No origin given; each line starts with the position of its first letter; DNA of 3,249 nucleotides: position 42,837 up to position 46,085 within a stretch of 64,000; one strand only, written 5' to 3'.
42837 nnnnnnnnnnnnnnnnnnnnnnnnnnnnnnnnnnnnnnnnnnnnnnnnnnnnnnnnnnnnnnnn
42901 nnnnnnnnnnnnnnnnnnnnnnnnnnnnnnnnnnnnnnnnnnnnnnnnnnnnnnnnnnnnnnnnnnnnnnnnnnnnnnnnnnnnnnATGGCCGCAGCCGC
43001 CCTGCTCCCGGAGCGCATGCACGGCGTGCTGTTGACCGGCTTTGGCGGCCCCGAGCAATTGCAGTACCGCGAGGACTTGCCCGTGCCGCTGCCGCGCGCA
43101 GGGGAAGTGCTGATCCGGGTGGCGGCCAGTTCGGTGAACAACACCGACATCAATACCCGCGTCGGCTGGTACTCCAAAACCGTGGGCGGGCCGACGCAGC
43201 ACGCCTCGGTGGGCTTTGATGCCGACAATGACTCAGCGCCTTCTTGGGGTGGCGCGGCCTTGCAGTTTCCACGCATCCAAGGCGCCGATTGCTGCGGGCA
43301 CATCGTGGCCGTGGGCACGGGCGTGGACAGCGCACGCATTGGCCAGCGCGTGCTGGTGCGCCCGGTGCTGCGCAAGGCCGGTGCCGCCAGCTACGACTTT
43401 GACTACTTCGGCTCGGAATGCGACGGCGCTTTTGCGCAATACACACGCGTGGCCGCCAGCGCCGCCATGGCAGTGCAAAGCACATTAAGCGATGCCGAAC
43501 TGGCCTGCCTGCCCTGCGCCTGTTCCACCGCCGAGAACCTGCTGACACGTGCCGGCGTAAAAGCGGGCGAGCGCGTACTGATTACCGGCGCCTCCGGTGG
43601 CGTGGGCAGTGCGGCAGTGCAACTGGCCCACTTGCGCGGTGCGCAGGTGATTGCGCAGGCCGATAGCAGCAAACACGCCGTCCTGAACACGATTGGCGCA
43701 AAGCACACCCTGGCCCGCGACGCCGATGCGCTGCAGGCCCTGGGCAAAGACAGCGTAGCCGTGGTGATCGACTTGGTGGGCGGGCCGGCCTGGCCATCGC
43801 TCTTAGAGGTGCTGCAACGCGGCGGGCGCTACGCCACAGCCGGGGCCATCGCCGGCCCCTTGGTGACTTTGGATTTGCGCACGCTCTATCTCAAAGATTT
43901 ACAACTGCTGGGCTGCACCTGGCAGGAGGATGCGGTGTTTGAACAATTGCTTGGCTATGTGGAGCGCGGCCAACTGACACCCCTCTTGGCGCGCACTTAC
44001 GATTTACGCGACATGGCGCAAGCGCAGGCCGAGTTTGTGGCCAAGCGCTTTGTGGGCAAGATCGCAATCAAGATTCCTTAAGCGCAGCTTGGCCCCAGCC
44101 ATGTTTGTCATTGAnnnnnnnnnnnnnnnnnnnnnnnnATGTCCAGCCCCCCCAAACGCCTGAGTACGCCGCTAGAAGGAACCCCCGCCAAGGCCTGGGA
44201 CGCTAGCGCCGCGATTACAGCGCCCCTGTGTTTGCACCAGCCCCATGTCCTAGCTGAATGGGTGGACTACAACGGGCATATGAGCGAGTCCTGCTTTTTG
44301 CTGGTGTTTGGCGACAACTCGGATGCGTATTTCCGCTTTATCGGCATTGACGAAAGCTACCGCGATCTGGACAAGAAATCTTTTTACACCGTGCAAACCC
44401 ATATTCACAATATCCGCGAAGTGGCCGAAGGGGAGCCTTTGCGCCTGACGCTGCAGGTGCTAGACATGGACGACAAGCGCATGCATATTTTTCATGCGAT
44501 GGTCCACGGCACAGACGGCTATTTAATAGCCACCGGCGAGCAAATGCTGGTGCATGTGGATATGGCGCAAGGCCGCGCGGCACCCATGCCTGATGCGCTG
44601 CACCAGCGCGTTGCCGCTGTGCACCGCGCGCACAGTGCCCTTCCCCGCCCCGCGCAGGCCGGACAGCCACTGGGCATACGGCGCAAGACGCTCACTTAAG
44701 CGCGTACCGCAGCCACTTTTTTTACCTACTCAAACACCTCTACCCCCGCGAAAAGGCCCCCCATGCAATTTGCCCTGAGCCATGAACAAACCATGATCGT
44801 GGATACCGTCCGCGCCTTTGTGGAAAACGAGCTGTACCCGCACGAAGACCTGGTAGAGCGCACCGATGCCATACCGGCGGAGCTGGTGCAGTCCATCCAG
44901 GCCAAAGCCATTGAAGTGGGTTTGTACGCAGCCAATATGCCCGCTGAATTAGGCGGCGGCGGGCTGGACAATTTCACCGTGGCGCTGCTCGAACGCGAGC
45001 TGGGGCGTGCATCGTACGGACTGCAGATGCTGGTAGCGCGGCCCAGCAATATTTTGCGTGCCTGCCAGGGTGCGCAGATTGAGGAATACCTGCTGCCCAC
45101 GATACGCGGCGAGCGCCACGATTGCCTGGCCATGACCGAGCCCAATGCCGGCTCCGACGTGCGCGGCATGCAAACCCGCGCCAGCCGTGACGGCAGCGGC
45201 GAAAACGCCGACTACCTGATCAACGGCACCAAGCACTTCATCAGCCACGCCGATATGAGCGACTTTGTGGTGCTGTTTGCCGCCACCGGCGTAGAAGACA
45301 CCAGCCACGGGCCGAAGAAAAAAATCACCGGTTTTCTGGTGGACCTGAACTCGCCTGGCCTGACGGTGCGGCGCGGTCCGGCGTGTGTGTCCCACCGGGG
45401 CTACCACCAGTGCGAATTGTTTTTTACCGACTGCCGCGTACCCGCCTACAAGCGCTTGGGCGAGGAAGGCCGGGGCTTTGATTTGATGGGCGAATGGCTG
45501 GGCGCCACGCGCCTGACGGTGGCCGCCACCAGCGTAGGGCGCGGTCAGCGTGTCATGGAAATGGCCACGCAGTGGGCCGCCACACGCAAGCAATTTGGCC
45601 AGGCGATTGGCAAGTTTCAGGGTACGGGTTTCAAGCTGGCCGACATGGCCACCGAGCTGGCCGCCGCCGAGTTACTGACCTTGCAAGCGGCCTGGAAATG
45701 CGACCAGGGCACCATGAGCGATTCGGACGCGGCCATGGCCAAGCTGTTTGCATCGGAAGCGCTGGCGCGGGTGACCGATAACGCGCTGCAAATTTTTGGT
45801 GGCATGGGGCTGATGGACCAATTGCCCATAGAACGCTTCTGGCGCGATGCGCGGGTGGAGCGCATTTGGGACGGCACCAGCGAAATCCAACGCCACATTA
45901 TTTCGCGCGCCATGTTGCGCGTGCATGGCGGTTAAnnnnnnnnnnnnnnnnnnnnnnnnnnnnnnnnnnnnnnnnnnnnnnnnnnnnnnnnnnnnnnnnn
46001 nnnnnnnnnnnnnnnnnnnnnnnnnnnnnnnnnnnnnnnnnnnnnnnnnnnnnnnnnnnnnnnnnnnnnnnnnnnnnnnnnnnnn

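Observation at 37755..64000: A ~26 kb quaternary-amine catabolic region combining CoA-dependent butyrobetaine-to-carnitine, carnitine-to-betaine, MttB-type demethylation and sarcosine oxidation, with extra orphan enzymes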

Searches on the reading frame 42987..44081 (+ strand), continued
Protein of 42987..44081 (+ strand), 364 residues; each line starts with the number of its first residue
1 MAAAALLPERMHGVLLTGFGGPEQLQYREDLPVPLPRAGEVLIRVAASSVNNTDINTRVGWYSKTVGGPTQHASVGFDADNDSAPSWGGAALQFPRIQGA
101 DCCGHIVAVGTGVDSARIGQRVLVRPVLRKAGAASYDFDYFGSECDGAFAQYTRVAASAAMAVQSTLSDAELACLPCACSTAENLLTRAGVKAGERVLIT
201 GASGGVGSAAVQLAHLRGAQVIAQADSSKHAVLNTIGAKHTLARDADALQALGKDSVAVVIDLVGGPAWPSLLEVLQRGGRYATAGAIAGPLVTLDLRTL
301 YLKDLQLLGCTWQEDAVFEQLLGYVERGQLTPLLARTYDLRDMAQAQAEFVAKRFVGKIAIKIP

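Call 76: search_protein_families(library=ncbifam, proteins=[L088:10115-11233:+, L087:10098-11222:+, L087:6066-7220:+], max_evalue=1e-10)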
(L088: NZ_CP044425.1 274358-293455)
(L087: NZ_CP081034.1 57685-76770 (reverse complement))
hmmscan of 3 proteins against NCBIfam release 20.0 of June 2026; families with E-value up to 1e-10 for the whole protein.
L088:10115-11233:+ (372 aa): 12 families
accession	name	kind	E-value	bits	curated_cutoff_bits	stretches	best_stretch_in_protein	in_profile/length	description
NF043002.1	HProlDhtase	equivalog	8.8e-106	353.8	500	1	5-368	2-364/366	cis-3-hydroxy-L-proline dehydratase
TIGR02534.1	mucon_cyclo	subfamily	1.9e-32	112.8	334.95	1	37-361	30-360/368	muconate/chloromuconate family cycloisomerase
NF010624.0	PRK14017.1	equivalog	1.8e-24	86.5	311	1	38-357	17-351/382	galactonate dehydratase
NF042940.1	racemase_DgcA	equivalog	2.3e-21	76.3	400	1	34-314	24-287/323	N-acetyl-D-Glu racemase DgcA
NF040866.1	AraD_Arch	equivalog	7.1e-21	74.6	650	1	33-363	31-366/372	arabinonate dehydratase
NF040790.2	glucon_galact_dh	equivalog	3.1e-19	69.1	750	1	37-357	26-360/390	bifunctional D-gluconate/D-galactonate dehydratase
NF011654.0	PRK15072.1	subfamily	4.9e-19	68.5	430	1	38-168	19-149/404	D-galactonate dehydratase family protein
NF043051.1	ManoateDhtManD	equivalog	8.1e-19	67.7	550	1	38-164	19-145/403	D-mannonate dehydratase ManD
NF047820.1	TalGalacDh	equivalog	1.1e-17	64.1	500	1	33-357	35-355/371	L-talarate/galactarate dehydratase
NF041118.1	A_G_epim_Thtga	equivalog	1.8e-16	60.2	500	1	38-274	33-269/341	L-Ala-D/L-Glu epimerase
TIGR01928.1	menC_lowGC_arch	equivalog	7.9e-16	58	200.65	1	12-295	1-280/325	o-succinylbenzoate synthase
NF002782.0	PRK02901.1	equivalog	1.2e-14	54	288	1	135-330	78-273/328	o-succinylbenzoate synthase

L087:10098-11222:+ (374 aa): 13 families
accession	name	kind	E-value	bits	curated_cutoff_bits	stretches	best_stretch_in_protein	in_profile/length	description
NF043002.1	HProlDhtase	equivalog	1.6e-94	316.8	500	1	1-370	1-364/366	cis-3-hydroxy-L-proline dehydratase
TIGR02534.1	mucon_cyclo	subfamily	6.6e-32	111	334.95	1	35-365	31-362/368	muconate/chloromuconate family cycloisomerase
NF010624.0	PRK14017.1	equivalog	5.1e-25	88.4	311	1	34-365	16-357/382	galactonate dehydratase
NF043051.1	ManoateDhtManD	equivalog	1.8e-22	79.7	550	1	36-164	20-148/403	D-mannonate dehydratase ManD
NF011654.0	PRK15072.1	subfamily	3.9e-20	72.1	430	1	36-165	20-149/404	D-galactonate dehydratase family protein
NF040866.1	AraD_Arch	equivalog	2.3e-19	69.6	650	1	31-365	32-366/372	arabinonate dehydratase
NF040790.2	glucon_galact_dh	equivalog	8.5e-18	64.3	750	1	35-367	27-368/390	bifunctional D-gluconate/D-galactonate dehydratase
NF047820.1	TalGalacDh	equivalog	4.8e-17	61.9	500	1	30-362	35-358/371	L-talarate/galactarate dehydratase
NF002782.0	PRK02901.1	equivalog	1e-16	60.8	288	1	128-343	74-284/328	o-succinylbenzoate synthase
NF041118.1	A_G_epim_Thtga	equivalog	4.4e-16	58.9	500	1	1-276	1-269/341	L-Ala-D/L-Glu epimerase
NF042940.1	racemase_DgcA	equivalog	5.3e-16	58.7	400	1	35-311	28-282/323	N-acetyl-D-Glu racemase DgcA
TIGR01928.1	menC_lowGC_arch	equivalog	5.3e-16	58.6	200.65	1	32-297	22-280/325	o-succinylbenzoate synthase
TIGR01927.1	menC_gam_Gplu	equivalog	4.3e-11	42.7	130.55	0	136-286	104-251/307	o-succinylbenzoate synthase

L087:6066-7220:+ (384 aa): 5 families
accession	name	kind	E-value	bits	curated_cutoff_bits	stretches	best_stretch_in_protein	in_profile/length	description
NF058607.1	GlBtMonoOxGbcA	equivalog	8.2e-32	110.2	670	1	14-228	27-234/420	glycine betaine monooxygenase oxygenase subunit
NF042946.1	3PPDioc_HcaE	equivalog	3.7e-22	78.9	830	1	22-217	18-214/450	3-phenylpropionate/cinnamic acid dioxygenase subunit alpha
NF041684.1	ant_diox_AndAc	equivalog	1.2e-19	70.2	750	1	20-217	23-222/418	anthranilate 1,2-dioxygenase large subunit AndAc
TIGR03228.1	anthran_1_2_A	equivalog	2.6e-17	62.7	671.9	1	25-219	21-215/438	anthranilate 1,2-dioxygenase large subunit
TIGR03229.1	benzo_1_2_benA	equivalog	1.3e-13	50.7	780.95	1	25-217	21-215/433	benzoate 1,2-dioxygenase large subunit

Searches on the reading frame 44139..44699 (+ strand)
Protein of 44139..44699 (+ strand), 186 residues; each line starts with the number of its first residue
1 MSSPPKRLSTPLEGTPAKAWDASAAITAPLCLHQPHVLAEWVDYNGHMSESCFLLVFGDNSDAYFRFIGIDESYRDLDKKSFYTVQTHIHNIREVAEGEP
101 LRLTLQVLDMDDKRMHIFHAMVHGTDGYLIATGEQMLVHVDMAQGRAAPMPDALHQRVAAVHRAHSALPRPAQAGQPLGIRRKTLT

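Call 4: search_protein_families(library=ncbifam, proteins=[window:44139-44699:+], max_evalue=0.00001)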
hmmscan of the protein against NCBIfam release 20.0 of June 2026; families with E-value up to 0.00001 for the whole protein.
window:44139-44699:+ (186 aa): 1 family
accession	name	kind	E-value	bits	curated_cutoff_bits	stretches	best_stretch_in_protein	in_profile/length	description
NF005716.0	PRK07531.1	equivalog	2e-46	158.8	592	1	22-181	337-494/495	carnitine 3-dehydrogenase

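Call 5: search_protein_families(library=pfam, proteins=[window:44139-44699:+], max_evalue=0.001)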
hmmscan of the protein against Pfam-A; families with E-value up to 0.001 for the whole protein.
window:44139-44699:+ (186 aa): 1 family
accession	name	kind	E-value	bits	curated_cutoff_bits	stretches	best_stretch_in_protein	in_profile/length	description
PF13279.12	4HBT_2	-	3.7e-31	108.6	25.5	1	37-157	1-121/122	Thioesterase-like superfamily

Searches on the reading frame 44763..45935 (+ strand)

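Call 4: search_protein_families(library=ncbifam, proteins=[window:44763-45935:+], max_evalue=0.00001)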
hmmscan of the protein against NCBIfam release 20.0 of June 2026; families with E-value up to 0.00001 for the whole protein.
window:44763-45935:+ (390 aa): 22 families
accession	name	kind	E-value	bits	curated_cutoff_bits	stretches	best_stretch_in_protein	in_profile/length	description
NF042972.1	AcrlCoAredClosAcrC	equivalog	8.9e-80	268.2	640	1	1-385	1-377/378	acryloyl-CoA reductase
NF058590.1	AcCoDHFadEBacil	equivalog_domain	1.8e-64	218.3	600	1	5-386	21-412/586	acyl-CoA dehydrogenase FadE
NF008997.0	PRK12341.1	equivalog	3.8e-62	210.5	537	1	1-386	1-378/382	acyl-CoA dehydrogenase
NF045552.1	GlutCoADH_Des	equivalog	1.6e-60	205.3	470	1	1-384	1-379/387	glutaryl-CoA dehydrogenase Acd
NF053553.1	prodigi_MBC_PigA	equivalog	3e-59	201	500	1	1-384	1-379/381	prodigiosin MBC biosynthesis dehydrogenase PigA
NF045652.1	ProlPCPDhRedW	equivalog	7.9e-59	199.4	650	1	8-384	3-373/376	L-prolyl-[peptidyl-carrier protein] dehydrogenase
NF002885.1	PRK03354.1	equivalog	2.4e-58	198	540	1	1-386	1-375/378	crotonobetainyl-CoA dehydrogenase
NF042439.1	SulpropCoADesulf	equivalog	1.9e-56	191.4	600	1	16-386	4-372/379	3-sulfinopropanoyl-CoA desulfinase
TIGR03207.1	cyc_hxne_CoA_dh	equivalog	5.4e-54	183.3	575.35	1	5-383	1-370/372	cyclohexanecarboxyl-CoA dehydrogenase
NF043006.1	CyhCrbnylCoADH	equivalog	1.2e-52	179.2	650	1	7-384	6-375/380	cyclohexane-1-carbonyl-CoA dehydrogenase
NF052270.1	Staph_DH_FadE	equivalog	5e-37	127.6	600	1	100-384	120-393/400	acyl-CoA dehydrogenase FadE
NF037942.1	ac_ACP_DH_MbtN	equivalog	8.2e-23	80.7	700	1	110-385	101-366/376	mycobactin biosynthesis acyl-ACP dehydrogenase MbtN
NF049984.1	Rv1679_FadE16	equivalog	2.2e-21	76.5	600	1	30-383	18-364/371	Rv1679 family acyl-CoA dehydrogenase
TIGR03204.1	pimC_large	equivalog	2.8e-21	75.8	623.85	1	4-347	3-341/395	pimeloyl-CoA dehydrogenase large subunit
TIGR03203.1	pimD_small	equivalog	1.9e-20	73.3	652.7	1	3-367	2-360/378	pimeloyl-CoA dehydrogenase small subunit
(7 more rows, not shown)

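Call 5: search_protein_families(library=pfam, proteins=[window:44763-45935:+], max_evalue=0.001)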
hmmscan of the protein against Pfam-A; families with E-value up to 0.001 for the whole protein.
window:44763-45935:+ (390 aa): 4 families
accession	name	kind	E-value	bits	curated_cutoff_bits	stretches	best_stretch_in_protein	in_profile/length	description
PF00441.29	Acyl-CoA_dh_1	-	5e-48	163.5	22.4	1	236-385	1-150/150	Acyl-CoA dehydrogenase, C-terminal domain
PF02770.24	Acyl-CoA_dh_M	-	1.6e-24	86.3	33.3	1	121-224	1-97/97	Acyl-CoA dehydrogenase, middle domain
PF08028.16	Acyl-CoA_dh_2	-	1.3e-18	68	22.7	1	251-371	1-131/134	Acyl-CoA dehydrogenase, C-terminal domain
PF02771.21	Acyl-CoA_dh_N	-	7.8e-18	65.3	22.9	1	7-117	2-113/113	Acyl-CoA dehydrogenase, N-terminal domain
